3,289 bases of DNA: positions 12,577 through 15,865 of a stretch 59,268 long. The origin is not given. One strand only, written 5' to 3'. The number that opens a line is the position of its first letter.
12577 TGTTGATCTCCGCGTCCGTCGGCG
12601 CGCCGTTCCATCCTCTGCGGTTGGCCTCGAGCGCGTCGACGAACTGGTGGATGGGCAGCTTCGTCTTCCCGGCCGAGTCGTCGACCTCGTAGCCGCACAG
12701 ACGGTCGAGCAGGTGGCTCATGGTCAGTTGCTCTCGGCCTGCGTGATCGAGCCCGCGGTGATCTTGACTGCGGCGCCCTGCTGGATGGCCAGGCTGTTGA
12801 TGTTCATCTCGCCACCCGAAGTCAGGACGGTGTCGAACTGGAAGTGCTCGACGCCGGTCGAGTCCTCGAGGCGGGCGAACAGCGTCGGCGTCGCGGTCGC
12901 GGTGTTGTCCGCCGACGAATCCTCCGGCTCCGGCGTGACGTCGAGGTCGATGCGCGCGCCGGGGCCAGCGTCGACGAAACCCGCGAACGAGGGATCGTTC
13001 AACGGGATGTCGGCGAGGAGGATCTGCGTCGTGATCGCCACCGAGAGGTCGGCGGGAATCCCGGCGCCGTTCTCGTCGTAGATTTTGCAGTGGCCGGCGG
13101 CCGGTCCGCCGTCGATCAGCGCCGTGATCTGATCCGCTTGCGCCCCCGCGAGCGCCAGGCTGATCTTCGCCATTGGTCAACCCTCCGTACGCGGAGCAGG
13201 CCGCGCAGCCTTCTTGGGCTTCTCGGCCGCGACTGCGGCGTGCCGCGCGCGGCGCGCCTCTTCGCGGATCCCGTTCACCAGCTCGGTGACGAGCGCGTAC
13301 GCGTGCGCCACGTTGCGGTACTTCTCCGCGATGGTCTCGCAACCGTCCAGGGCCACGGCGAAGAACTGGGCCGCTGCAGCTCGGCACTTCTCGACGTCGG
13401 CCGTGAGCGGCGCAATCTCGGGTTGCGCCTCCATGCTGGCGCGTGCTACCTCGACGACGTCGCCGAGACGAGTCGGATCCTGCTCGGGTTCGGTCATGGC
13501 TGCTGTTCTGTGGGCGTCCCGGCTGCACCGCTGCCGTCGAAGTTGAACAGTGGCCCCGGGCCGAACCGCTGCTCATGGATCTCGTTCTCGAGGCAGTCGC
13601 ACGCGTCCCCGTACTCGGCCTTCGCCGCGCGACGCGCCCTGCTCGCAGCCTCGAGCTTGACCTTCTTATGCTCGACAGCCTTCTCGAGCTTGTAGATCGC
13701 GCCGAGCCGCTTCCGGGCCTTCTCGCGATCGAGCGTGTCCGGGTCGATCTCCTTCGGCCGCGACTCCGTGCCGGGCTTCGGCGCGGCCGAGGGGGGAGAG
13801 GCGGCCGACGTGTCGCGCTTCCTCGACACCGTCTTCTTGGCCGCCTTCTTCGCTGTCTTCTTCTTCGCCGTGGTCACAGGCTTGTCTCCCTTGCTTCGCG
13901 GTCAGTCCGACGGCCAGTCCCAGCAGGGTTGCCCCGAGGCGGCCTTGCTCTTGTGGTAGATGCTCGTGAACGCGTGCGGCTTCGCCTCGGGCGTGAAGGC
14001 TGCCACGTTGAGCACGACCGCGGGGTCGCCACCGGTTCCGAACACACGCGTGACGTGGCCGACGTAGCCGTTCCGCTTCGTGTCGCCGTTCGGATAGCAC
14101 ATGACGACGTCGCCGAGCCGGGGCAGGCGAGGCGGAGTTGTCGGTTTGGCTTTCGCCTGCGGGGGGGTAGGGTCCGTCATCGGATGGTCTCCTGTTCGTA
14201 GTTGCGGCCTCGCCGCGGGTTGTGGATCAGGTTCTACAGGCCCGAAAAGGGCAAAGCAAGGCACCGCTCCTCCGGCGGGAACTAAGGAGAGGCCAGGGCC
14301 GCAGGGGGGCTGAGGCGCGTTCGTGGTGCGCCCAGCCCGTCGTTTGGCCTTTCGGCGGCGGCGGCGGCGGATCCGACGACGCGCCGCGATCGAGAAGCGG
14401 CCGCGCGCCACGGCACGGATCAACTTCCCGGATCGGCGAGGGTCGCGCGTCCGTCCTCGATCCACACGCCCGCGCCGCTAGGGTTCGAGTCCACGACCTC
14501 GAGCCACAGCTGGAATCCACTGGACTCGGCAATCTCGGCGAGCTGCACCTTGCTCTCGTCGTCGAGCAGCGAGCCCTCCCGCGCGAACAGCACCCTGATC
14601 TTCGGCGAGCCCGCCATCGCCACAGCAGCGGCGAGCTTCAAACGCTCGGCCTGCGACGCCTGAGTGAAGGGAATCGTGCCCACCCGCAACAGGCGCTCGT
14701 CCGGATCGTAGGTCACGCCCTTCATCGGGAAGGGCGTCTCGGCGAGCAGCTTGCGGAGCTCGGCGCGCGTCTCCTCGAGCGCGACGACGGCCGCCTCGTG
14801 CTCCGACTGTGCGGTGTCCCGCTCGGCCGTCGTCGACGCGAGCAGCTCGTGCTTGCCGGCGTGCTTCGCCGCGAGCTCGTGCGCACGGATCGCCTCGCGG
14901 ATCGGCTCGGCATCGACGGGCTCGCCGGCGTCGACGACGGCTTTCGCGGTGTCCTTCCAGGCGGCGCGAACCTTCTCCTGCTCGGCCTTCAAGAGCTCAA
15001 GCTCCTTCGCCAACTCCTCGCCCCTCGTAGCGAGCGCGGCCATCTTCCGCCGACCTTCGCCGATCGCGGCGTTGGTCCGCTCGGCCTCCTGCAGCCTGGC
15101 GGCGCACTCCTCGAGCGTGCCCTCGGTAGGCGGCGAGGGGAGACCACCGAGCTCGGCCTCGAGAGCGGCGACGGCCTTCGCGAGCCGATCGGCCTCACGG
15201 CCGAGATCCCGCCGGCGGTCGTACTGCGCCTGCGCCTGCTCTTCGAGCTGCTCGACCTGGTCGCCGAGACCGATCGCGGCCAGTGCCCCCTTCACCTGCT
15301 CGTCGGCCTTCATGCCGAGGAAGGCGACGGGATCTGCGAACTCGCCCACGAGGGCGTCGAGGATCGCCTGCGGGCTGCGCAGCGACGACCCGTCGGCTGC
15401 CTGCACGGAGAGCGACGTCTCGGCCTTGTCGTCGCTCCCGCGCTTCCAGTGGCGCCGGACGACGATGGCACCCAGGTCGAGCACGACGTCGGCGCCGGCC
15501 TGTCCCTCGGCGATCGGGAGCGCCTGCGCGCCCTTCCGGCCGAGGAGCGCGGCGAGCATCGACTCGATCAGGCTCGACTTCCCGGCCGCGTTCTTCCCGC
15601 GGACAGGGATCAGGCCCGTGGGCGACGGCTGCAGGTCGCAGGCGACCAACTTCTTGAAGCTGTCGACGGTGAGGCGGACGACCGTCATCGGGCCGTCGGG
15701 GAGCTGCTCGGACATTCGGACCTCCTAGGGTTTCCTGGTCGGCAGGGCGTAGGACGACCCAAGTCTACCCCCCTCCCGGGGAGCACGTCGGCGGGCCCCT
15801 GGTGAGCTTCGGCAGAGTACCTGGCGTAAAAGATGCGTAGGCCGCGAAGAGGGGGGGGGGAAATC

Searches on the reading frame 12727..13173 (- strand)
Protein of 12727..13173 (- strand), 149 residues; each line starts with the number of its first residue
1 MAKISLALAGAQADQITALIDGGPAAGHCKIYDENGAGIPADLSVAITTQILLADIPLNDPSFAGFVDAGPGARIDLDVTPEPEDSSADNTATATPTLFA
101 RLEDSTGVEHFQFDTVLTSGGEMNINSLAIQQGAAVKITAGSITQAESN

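Call 67: search_protein_families(library=phrogs, proteins=[window:12727-13173:-], max_evalue=0.001)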
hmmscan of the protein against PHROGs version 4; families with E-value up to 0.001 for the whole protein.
window:12727-13173:- (149 aa): 1 family
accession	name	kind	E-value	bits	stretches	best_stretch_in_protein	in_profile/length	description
phrog_3758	-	head and packaging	2.1e-18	67.6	1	1-147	2-139/140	virion structural protein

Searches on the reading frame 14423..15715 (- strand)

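Call 14: search_protein_families(library=phrogs, proteins=[window:14423-15715:-], max_evalue=0.001)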
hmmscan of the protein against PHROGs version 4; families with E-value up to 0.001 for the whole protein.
window:14423-15715:- (431 aa): 2 families
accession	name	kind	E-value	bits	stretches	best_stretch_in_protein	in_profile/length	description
phrog_1499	-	unknown function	8.5e-51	174.5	1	10-423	3-422/427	-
phrog_77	-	DNA, RNA and nucleotide metabolism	5.3e-05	22.9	0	10-59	296-346/967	SbcC-like subunit of palindrome specific endonuclease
